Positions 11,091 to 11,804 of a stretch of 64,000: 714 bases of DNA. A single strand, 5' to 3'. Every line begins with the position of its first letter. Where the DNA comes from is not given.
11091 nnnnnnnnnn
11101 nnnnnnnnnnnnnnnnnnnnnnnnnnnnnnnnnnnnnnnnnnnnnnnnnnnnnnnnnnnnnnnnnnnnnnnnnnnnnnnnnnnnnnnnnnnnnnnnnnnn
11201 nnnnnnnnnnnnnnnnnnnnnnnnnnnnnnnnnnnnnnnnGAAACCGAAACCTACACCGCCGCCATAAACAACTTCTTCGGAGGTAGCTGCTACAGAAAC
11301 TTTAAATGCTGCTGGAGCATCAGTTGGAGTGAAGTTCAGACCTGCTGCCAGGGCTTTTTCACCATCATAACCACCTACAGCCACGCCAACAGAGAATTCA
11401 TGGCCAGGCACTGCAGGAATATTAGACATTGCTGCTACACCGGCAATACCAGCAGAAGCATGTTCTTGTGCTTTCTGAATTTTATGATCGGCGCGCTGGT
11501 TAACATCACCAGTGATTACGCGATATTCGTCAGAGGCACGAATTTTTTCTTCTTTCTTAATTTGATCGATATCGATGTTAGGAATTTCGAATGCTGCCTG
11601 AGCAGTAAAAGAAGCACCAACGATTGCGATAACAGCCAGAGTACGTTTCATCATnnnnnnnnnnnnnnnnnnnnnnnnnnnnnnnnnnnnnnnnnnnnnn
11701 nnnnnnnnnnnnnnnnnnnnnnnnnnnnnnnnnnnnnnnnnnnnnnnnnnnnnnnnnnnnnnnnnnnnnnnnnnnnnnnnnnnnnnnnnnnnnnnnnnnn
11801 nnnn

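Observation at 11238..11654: Phage-encoded mini trimeric-autotransporter: signal peptide + YadA-like membrane-anchor domain only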

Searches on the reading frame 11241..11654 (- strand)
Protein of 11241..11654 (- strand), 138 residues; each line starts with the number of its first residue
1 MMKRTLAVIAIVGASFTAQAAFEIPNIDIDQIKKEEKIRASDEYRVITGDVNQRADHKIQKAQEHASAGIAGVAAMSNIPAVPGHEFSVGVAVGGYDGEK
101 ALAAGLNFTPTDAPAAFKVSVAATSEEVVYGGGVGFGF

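Call 3: search_protein_families(library=pfam, proteins=[window:11241-11654:-], max_evalue=10)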
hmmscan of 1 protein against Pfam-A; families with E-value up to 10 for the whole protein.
window:11241-11654:- (138 aa): 2 families
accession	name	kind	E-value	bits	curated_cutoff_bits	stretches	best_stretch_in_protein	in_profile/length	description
PF03895.21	YadA_anchor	-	4.4e-11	43.1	22.7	1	83-138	5-60/60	YadA-like membrane anchor domain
PF02866.23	Ldh_1_C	-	0.054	13.9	22.6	1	28-100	48-122/174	lactate/malate dehydrogenase, alpha/beta C-terminal domain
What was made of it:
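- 11460..11594 (-): Vestigial passenger and linker, residues 21-65. It is a 40% charged helical segment. By alignment to Hia and YadA, roughly residues 21-51 would lie outside the barrel and residues 52-77 inside its lumen. No head or stalk Pfam domain (call 3).
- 11241..11459 (-): Membrane anchor, residues 66-138. It comprises the small-residue lumen helix end (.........), the periplasmic turn NIPAVPG, four beta-strands and the C-terminal aromatic signal GFGF. Pfam hit on residues 83-138 (call 3).
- On Trimeric autotransporter (type Vc secretion), defined by the YadA-like anchor: 43.1 bits against a gathering score of 22.7, E 4.4e-11, residues 83-138 on profile positions 5-60 of 60 (call 3).
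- On Trimeric autotransporter ADHESIN (functional class): Pfam detects no domain other than the anchor (call 3).
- Checked: Pfam PF03895 YadA_anchor matches at E 4.4e-11, 43.1 bits against a gathering score of 22.7, covering residues 83-138 and profile positions 5-60 of 60 (call 3).
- Pfam YadA_anchor at E 4.4e-11, above the gathering score (call 3). This protein has no head domain (call 3). There is no adhesive head or stalk domain (call 3).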

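Call 4: search_protein_families(library=phrogs, proteins=[window:11241-11654:-], max_evalue=1)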
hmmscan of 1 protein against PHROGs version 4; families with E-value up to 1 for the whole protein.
window:11241-11654:- (138 aa): 7 families
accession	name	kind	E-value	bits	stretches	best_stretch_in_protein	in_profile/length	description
phrog_8062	-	unknown function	6.7e-61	206.9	1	1-138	73-209/209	-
phrog_17426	-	tail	1.8e-19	71.2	1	55-138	408-492/492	adhesin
phrog_26246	-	tail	1.3e-18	68.3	1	52-136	239-327/329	tail protein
phrog_10464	-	unknown function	3.3e-10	40.4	1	62-136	422-492/492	-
phrog_10009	-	unknown function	0.0033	17.6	1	41-125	438-517/532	-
phrog_20057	-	unknown function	0.022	12.7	1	42-126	2172-2251/2265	-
phrog_7618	-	unknown function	0.22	12.7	1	5-40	21-56/74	-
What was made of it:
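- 11238..11654 (-): Coding sequence of the 138-aa mini trimeric autotransporter (stop codon at 11238-11240). Pfam YadA_anchor (call 3). phrog_8062 at E 6.7e-61 (call 4).
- PHROG category 'tail' for related families (call 4). The best PHROG match, phrog_8062, is 'unknown function' (call 4).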

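Call 5: search_protein_families(library=ncbifam, proteins=[window:11241-11654:-], max_evalue=10)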
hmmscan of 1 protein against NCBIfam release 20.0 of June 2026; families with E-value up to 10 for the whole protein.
window:11241-11654:- (138 aa): 2 families
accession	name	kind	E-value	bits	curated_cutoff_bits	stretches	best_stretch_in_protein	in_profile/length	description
NF033481.2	auto_Ata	exception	0.0063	13.8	2500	1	42-126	1769-1848/1862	trimeric autotransporter adhesin Ata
NF033870.1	VOMP_auto_Cterm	subfamily_domain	0.0096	15.3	500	1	24-136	236-342/347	Vomp family autotransporter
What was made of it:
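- On Trimeric autotransporter ADHESIN (functional class): NCBIfam Ata and Vomp matches are far below their cut-offs and cover only the C-terminal end (call 5).
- Tried and rejected: NCBIfam gave only sub-threshold hits to Ata and Vomp C-termini (call 5).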

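Call 8: search_dna_similar(query=window:11241-11654:-, collection=phages, mode=protein, max_rows=60, rows=spread)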
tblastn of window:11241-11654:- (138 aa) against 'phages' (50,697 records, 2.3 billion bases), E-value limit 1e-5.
Records with a match: 72; places in all: 72; records where one place covers at least 80% of the query: 16.
Best place of each record, by identity: >=99% 5; 60-80% 7; <60% 60.
By first word of the organism name: Salmonella 18; Escherichia 15; Yersinia 7; Serratia 6; Proteus 6; Erwinia 5; Kosakonia 3; Edwardsiella 3; Citrobacter 2; Shigella 2; and 4 more.
By host as written in the record: Escherichia coli 7; Serratia sp. ATCC 39006 6; Yersinia enterocolitica 5; Proteus mirabilis 5; Salmonella enterica 4; Kosakonia cowanii 3; Edwardsiella ictaluri 3; Escherichia coli (multidrug-resistant) 3; and 27 more.
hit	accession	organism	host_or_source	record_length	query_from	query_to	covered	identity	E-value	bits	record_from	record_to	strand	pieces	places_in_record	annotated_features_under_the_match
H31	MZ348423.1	Kosakonia phage 305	Kosakonia cowanii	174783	1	127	92%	100.0%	1e-67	226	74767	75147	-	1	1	hypothetical protein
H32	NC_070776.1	Kosakonia phage 305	Kosakonia cowanii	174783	1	127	92%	100.0%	1e-67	226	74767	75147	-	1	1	tail protein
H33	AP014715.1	Edwardsiella phage PEi26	Edwardsiella ictaluri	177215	1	127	92%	99.2%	3e-67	224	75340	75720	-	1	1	conserved hypothetical protein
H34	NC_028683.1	Edwardsiella phage PEi20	Edwardsiella ictaluri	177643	1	127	92%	99.2%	3e-67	224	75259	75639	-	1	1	hypothetical protein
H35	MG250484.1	Citrobacter phage CF1 ERZ-2017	Citrobacter freundii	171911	1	127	92%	68.5%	2e-39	145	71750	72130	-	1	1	hypothetical protein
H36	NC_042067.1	Citrobacter phage CF1 ERZ-2017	Citrobacter freundii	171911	1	127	92%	68.5%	2e-39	145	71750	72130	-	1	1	hypothetical protein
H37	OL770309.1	Erwinia phage Virsaitis27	Erwinia rhapontici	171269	1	127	92%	58.9%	4e-30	119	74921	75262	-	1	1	hypothetical protein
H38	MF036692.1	Serratia phage X20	Serratia sp. ATCC 39006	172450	1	127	92%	58.9%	4e-30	119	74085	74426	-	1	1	hypothetical protein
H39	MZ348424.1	Kosakonia phage Kc304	Kosakonia cowanii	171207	42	127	62%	76.7%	2e-27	111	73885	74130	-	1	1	hypothetical protein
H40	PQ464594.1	Erwinia phage Gravdalen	Erwinia aphidicola N2_6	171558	1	127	92%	51.9%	1e-23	100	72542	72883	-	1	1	hypothetical protein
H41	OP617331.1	Serratia phage vB_SspM_LC53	Serratia sp. ATCC 39006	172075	1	127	92%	51.2%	1e-22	97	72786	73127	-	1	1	Yad_anchor domain-containing protein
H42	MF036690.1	Serratia phage CHI14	Serratia sp. ATCC 39006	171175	1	127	92%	50.4%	2e-21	94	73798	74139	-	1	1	hypothetical protein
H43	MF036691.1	Serratia phage CBH8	Serratia sp. ATCC 39006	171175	1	127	92%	50.4%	2e-21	94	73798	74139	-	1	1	hypothetical protein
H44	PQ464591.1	Erwinia phage Vettismorki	Erwinia aphidicola B01_5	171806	1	127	92%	49.6%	5e-21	93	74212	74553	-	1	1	hypothetical protein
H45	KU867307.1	Salmonella phage vB_SnwM_CGG4-1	Salmonella Newport strain C398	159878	39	127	64%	55.1%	1e-25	105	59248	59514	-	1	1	hypothetical protein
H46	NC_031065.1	Salmonella phage vB_SnwM_CGG4-1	Salmonella Newport strain C398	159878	39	127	64%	55.1%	1e-25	105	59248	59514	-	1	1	hypothetical protein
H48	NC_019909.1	Yersinia phage phiR1-RT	Yersinia enterocolitica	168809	58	127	51%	64.3%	1e-18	86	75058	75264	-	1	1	g139: hypothetical protein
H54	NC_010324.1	Escherichia phage phiEco32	Escherichia coli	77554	57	126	51%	52.1%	4e-10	62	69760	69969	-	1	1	tail protein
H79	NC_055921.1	Salmonella phage vB_SalP_TR2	Salmonella enterica subsp. enterica ...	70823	51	126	55%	46.5%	4e-9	59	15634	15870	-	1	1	tail protein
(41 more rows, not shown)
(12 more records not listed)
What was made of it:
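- Closest known: Longer trimeric autotransporters of other virulent phages: phiEco32 phi32_119. Same: A signal peptide and the same anchor, at 43-53% identity over the anchor (call 8).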

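Call 13: find_homologous_proteins(query=window:11241-11654:-, max_evalue=0.001)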
Query window:11241-11654:- (138 aa): 8 proteins with E <= 0.001 among 1534 candidates.
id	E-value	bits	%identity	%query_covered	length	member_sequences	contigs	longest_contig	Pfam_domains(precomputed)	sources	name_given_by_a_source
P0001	4.9e-81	287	100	100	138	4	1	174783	PF03895.22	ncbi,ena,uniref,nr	ncbi:hypothetical protein [Kosakonia phage 305]|uniref:Trimeric autotransporter adhesin YadA-like C-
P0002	1.4e-52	195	70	100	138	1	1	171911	PF03895.22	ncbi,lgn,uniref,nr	ncbi:hypothetical protein FDI95_gp306 [Citrobacter phage CF1 ERZ-2017]|uniref:Trimeric autotransport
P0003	4.5e-40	155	63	100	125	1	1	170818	PF03895.22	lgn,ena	-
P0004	4.6e-40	155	63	100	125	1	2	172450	PF03895.22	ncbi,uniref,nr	ncbi:hypothetical protein [Serratia phage X20]|uniref:Trimeric autotransporter adhesin YadA-like C-t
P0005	1.6e-39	153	62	100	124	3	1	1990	PF03895.22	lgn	-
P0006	5.5e-32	129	56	100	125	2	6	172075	PF03895.22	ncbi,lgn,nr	ncbi:Yad_anchor domain-containing protein [Serratia phage vB_SspM_LC53]|nr:Yad_anchor domain-contain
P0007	8.4e-32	128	53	100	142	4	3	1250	PF03895.22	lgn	-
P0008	6.3e-23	99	61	67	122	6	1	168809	PF03895.22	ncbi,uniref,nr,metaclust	ncbi:hypothetical protein BN80_143 [Yersinia phage phiR1-RT]|uniref:Trimeric autotransporter adhesin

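Call 14: search_solved_structures(query=window:11241-11654:-, max_evalue=1, show_alignments=3)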
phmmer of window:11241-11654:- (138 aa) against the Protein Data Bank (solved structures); distinct sequences matched with E-value up to 1: 6.
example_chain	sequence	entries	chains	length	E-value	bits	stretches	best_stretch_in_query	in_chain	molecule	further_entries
2gr7_A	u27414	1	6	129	0.002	21.6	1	47-136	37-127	Adhesin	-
3emo_C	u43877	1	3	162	0.0032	20.9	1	45-136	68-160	Hia (Adhesin)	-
9vnj_A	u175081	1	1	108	0.0044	20.5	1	56-126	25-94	Trimeric autotransporter adhesin AtaA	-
2lme_A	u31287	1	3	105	0.0072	19.8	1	54-132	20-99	Adhesin yadA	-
2gr8_A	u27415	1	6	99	0.19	15.2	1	60-136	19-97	Adhesin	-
7y3t_G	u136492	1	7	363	0.42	14.1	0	63-97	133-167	phage major capsid protein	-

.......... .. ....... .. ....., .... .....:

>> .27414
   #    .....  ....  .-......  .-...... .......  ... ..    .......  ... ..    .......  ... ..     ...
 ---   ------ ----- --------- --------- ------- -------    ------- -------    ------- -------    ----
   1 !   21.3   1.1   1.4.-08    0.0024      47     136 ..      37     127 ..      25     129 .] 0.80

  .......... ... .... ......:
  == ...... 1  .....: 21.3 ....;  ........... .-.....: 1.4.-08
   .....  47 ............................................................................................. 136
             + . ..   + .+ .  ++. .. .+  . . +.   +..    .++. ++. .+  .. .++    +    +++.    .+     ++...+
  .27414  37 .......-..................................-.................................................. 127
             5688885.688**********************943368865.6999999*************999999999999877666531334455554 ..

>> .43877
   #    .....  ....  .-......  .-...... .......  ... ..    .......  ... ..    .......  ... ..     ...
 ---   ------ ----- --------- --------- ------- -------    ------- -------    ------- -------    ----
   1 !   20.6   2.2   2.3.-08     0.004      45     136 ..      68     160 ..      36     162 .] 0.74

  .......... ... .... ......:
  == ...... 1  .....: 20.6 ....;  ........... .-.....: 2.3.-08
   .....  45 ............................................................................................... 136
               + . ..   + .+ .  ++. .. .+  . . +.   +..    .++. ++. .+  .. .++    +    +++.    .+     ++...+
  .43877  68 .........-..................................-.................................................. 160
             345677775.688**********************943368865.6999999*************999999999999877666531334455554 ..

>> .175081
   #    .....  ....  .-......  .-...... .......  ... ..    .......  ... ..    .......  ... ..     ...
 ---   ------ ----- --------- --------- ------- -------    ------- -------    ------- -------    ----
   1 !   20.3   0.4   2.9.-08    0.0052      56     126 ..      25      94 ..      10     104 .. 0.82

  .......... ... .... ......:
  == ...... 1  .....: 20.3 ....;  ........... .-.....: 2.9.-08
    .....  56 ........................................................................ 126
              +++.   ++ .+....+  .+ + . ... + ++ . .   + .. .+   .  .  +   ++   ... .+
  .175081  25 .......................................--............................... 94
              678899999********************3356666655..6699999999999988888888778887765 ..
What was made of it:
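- Closest known: Membrane anchors. Same: The mature size (118 aa) is comparable to the minimal constructs used for structure determination (105-129 aa, call 14).
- Checked: phmmer against PDB finds Hia 2gr7 (E 0.002), Hia 3emo, AtaA 9vnj and YadA 2lme (call 14).
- The mature size of 118 aa is comparable to the crystallised or NMR minimal translocator units: YadA 2lme at 105 aa and Hia 2gr7 at 129 aa (call 14).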

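Call 22: predict_structure(alignment_id=A1)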
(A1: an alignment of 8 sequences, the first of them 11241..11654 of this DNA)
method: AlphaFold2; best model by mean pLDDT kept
length: 138 residues; sequences in the alignment: 8
mean_pLDDT: 63.0   pTM: 0.41
mean pLDDT of the five models: 63.0, 60.7, 58.9, 55.4, 42.8
residues with pLDDT >= 90: 0; 70-90: 59; 50-70: 52; < 50: 27
segments of 3 or more residues with pLDDT < 50: 1-8, 10-25
pLDDT, mean of each block of 10 residues (from residue 1): 46 42 46 55 52 64 72 75 73 74 78 72 71 61
secondary structure, 60 per line:
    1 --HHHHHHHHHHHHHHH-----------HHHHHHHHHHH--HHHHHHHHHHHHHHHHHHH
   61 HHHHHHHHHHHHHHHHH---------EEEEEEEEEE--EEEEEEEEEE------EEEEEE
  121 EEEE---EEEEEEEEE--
elements in order: H3-17 H29-39 H42-77 E87-96 E99-108 E115-124 E128-136
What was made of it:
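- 11595..11654 (-): Signal peptide, residues 1-20 (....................), with predicted cleavage after AQA. Modelled as helix 3-17 with low pLDDT (call 22).
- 11460..11594 (-): Helices 29-39 and 42-77 (call 22).
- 11241..11459 (-): Strands 87-96, 99-108, 115-124 and 128-136 (call 22).
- On Trimeric autotransporter (type Vc secretion), defined by the YadA-like anchor: The AlphaFold2 model has helix 42-77 and strands 87-96, 99-108, 115-124 and 128-136 (call 22).
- On Trimeric autotransporter ADHESIN (functional class): Only about 45 residues lie between the signal peptide and the anchor, and about 30 of them are predicted to be outside the barrel (calls 14, 22).
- Checked: They are predicted helical at 29-39 and 42-77 (call 22). 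The AlphaFold2 monomer (mean pLDDT 63) has strands at 87-96, 99-108, 115-124 and 128-136 (call 22).
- The AlphaFold2 topology is a helix plus 4 strands (call 22). The monomer model has only moderate confidence: mean pLDDT 63, and about 42-55 (10-residue block means) over residues 1-50 (call 22).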

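Call 26: search_protein_representatives(alignment_id=A1)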
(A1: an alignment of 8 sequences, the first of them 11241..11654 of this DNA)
Query: 8 sequences, 131 profile positions. Proteins with E-value up to 0.001 (for the whole library): 1097; up to 1e-10: 144; up to 1e-30: 3. The best 150 are listed.
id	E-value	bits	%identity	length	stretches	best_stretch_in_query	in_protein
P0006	1.3e-56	206.7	-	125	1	1-131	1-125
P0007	1.4e-48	180.7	-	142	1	1-131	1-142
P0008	1.1e-45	171.3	-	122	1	1-131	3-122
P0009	9.8e-27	110.0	-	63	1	69-131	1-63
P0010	2.9e-26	108.5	-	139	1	1-131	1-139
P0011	3.0e-25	105.2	-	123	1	1-131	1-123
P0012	5.3e-24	101.2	-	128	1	1-131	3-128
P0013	1.4e-18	83.7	-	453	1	28-131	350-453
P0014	2.0e-18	83.1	-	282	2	26-131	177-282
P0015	1.8e-17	80.1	-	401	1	25-131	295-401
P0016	5.5e-17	78.5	-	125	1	2-131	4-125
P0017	1.3e-16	77.2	-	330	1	31-131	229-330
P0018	1.7e-16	76.9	-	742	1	29-131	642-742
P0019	4.1e-16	75.7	-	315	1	23-131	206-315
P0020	6.7e-16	75.0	-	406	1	19-131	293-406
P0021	8.5e-16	74.7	-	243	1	31-129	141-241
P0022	8.6e-16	74.6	-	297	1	22-131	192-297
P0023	1.2e-15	74.1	-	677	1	12-131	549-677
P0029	1.6e-14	70.5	-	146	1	4-131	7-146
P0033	4.3e-14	69.1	-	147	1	2-131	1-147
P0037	7.7e-14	68.3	-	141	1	7-131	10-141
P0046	2.9e-13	66.5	-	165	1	7-129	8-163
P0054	6.4e-13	65.3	-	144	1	24-131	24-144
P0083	5.3e-12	62.4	-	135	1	8-131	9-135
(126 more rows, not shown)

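Call 28: fold_search(model_id=the predicted structure, library=pdb)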
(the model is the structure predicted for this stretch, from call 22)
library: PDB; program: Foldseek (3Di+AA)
matches with E <= 10: 369; with E <= 0.001: 4
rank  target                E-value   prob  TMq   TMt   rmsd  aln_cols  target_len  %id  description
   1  3emo_A                1.2e-05  1.00  0.56  0.61   9.5       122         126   24  Crystal structure of transmembrane Hia 973-1098 (released 2008-11-04)
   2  2gr7_A                5.1e-05  1.00  0.56  0.73   2.5        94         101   26  Hia 992-1098 (released 2006-05-23)
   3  9vnj_A                8.0e-05  1.00  0.54  0.67   5.9       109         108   22  Crystal structure of the transmembrane domain of trimeric autotransporter adhesin AtaA in complex with the N-terminal  (released 2025-10-08)
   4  2gr8_A                2.2e-04  1.00  0.47  0.78   2.1        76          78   26  Hia 1022-1098 (released 2006-05-23)
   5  2lme_MODEL_1_A        1.1e-03  1.00  0.52  0.67   2.5        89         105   26  Solid-state NMR structure of the membrane anchor domain of the trimeric autotransporter YadA (released 2012-11-07)
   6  6uk5_A                1.8e-01  0.75  0.26  0.17   5.2        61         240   10  Structure of SAM bound CalS10, an amino pentose methyltransferase from Micromonospora echinaspora involved in calichea (released 2020-10-07)
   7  6uk5_B                3.5e-01  0.57  0.25  0.16   3.2        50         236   10  Structure of SAM bound CalS10, an amino pentose methyltransferase from Micromonospora echinaspora involved in calichea (released 2020-10-07)
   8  9grx_0                3.9e-01  0.60  0.25  0.23   6.7        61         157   15  NDH-PSI-LHCI supercomplex from S. oleracea (released 2025-02-12)
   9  7svt_I                6.0e-01  0.33  0.21  0.21   7.1        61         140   15  Mycobacterium tuberculosis 3-hydroxyl-ACP dehydratase HadAB in complex with 1,3-diarylpyrazolyl-acylsulfonamide inhibi (released 2022-11-16)
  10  6saz_D                6.0e-01  0.16  0.17  0.12   6.4        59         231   17  Cleaved human fetuin-b in complex with crayfish astacin (released 2019-10-23)
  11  5bsz                  6.4e-01  0.51  0.25  0.16   4.6        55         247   18  X-ray structure of the sugar N-methyltransferase KedS8 from Streptoalloteichus sp ATCC 53650 (released 2015-07-29)
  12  6saz_B                7.1e-01  0.16  0.18  0.12   7.4        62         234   16  Cleaved human fetuin-b in complex with crayfish astacin (released 2019-10-23)
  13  5o7x_A                9.4e-01  0.47  0.28  0.08   3.3        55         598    7  CRYSTAL STRUCTURE OF S. CEREVISIAE CORE FACTOR AT 3.2A RESOLUTION (released 2017-08-02)
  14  4oqd_A                1.1e+00  0.38  0.27  0.17   3.9        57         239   10  Crystal structure of the tylM1 N,N-dimethyltransferase in complex with SAH and TDP-Qui3NMe2 (released 2014-02-26)
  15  4ncj_B                1.2e+00  0.25  0.23  0.12   4.3        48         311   10  Crystal Structure of Pyrococcus furiosis Rad50 R805E mutation with ADP Beryllium Flouride (released 2014-03-05)
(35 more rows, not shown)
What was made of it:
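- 11241..11459 (-): Foldseek hits to Hia, AtaA and YadA (call 28).
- On Trimeric autotransporter (type Vc secretion), defined by the YadA-like anchor: The Foldseek top five hits are Hia, AtaA and YadA anchors with probability 1.00 and target-normalised TM-scores of 0.61-0.78 (call 28).
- Closest known: Membrane anchors. Same: The same domain by profile (call 3) and the same fold of one lumen helix plus four strands per chain (calls 22, 28).
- The top five Foldseek PDB hits are all trimeric-autotransporter anchors with probability 1.00; the next hit has E 0.18 (call 28).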

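Call 35: get_annotated_region(hit=H36, flank=2500)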
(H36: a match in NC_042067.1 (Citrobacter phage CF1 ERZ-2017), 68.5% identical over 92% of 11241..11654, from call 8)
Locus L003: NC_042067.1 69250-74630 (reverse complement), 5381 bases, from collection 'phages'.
description: Citrobacter phage CF1 ERZ-2017, complete genome.
organism: Citrobacter phage CF1 ERZ-2017 (NCBI taxid 2267236)
taxonomy: Viruses; Duplodnaviria; Heunggongvirae; Uroviricota; Caudoviricetes; Straboviridae; Tevenvirinae; Moonvirus; Moonvirus cf1
host: Citrobacter freundii; source: wastewater; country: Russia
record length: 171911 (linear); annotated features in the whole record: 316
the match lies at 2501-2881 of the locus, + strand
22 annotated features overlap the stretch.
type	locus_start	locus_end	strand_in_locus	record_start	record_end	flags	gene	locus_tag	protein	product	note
CDS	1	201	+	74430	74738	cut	-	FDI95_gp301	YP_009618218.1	internal head protein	-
CDS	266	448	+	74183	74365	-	-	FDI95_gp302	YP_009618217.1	hypothetical protein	-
CDS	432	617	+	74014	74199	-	-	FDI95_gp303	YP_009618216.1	hypothetical protein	-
CDS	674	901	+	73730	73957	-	-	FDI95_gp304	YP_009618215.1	hypothetical protein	-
CDS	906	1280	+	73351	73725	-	-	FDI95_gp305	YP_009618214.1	hypothetical protein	-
tRNA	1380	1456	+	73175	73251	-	-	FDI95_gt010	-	tRNA-Lys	tRNA-Lys; tRNA-Lys(ttt)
tRNA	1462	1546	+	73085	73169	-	-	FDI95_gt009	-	tRNA-Asn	tRNA-Asn; tRNA-Asn(gtt)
tRNA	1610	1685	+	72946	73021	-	-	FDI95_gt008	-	tRNA-Gln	tRNA-Gln; tRNA-Gln(ttg)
tRNA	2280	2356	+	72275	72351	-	-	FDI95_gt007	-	tRNA-Met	tRNA-Met; tRNA-Met(cat)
CDS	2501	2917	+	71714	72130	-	-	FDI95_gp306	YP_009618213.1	hypothetical protein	-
tRNA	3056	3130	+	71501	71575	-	-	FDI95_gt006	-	tRNA-Gly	tRNA-Gly; tRNA-Gly(tcc)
tRNA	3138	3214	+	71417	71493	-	-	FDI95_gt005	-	tRNA-Pro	tRNA-Pro; tRNA-Pro(tgg)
tRNA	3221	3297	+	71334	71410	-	-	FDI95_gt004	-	tRNA-Arg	tRNA-Arg; tRNA-Arg(tct)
tRNA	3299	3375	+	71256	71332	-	-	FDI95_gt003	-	tRNA-Thr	tRNA-Thr; tRNA-Thr(tgt)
tRNA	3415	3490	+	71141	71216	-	-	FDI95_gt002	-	tRNA-Met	tRNA-Met; tRNA-Met(cat)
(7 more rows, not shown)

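Call 36: get_annotated_region(hit=H38, flank=2500)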
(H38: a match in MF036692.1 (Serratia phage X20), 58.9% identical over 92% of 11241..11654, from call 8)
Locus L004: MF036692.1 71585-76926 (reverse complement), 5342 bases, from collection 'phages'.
description: Serratia phage X20, complete genome.
organism: Serratia phage X20 (NCBI taxid 2006942)
taxonomy: Viruses; Duplodnaviria; Heunggongvirae; Uroviricota; Caudoviricetes; Straboviridae; Tevenvirinae; Winklervirus; Winklervirus xtwenty
host: Serratia sp. ATCC 39006; source: -; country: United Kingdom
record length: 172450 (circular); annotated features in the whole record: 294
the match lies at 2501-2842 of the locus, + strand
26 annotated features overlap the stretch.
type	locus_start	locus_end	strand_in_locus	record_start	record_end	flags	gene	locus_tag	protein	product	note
CDS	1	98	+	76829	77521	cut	-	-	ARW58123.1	dNMP kinase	-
CDS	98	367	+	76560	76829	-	-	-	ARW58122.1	chaperone for long tail fiber formation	57A chaperone for long tail fiber formation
CDS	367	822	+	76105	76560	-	-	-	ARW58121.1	hypothetical protein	gp57B conserved hypothetical protein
CDS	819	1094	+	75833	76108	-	-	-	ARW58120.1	hypothetical protein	-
CDS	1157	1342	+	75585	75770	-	-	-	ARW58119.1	hypothetical protein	trna.4 hypothetical protein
CDS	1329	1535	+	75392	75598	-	-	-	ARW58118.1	hypothetical protein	-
CDS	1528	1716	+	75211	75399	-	-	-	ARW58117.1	hypothetical protein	-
tRNA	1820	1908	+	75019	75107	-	-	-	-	tRNA-Tyr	tRNA-Tyr (GTA)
tRNA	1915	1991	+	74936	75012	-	-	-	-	tRNA-Asp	tRNA-Asp (GTC)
tRNA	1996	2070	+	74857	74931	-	-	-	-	tRNA-Glu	tRNA-Glu (TTC)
tRNA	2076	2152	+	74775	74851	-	-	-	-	tRNA-Lys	tRNA-Lys (TTT)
tRNA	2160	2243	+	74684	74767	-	-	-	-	tRNA-Asn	tRNA-Asn (GTT)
tRNA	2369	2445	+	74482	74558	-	-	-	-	tRNA-Met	tRNA-Met (CAT)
CDS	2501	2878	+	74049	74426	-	-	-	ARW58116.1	hypothetical protein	-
tRNA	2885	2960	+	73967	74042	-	-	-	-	tRNA-Gln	tRNA-Gln (TTG)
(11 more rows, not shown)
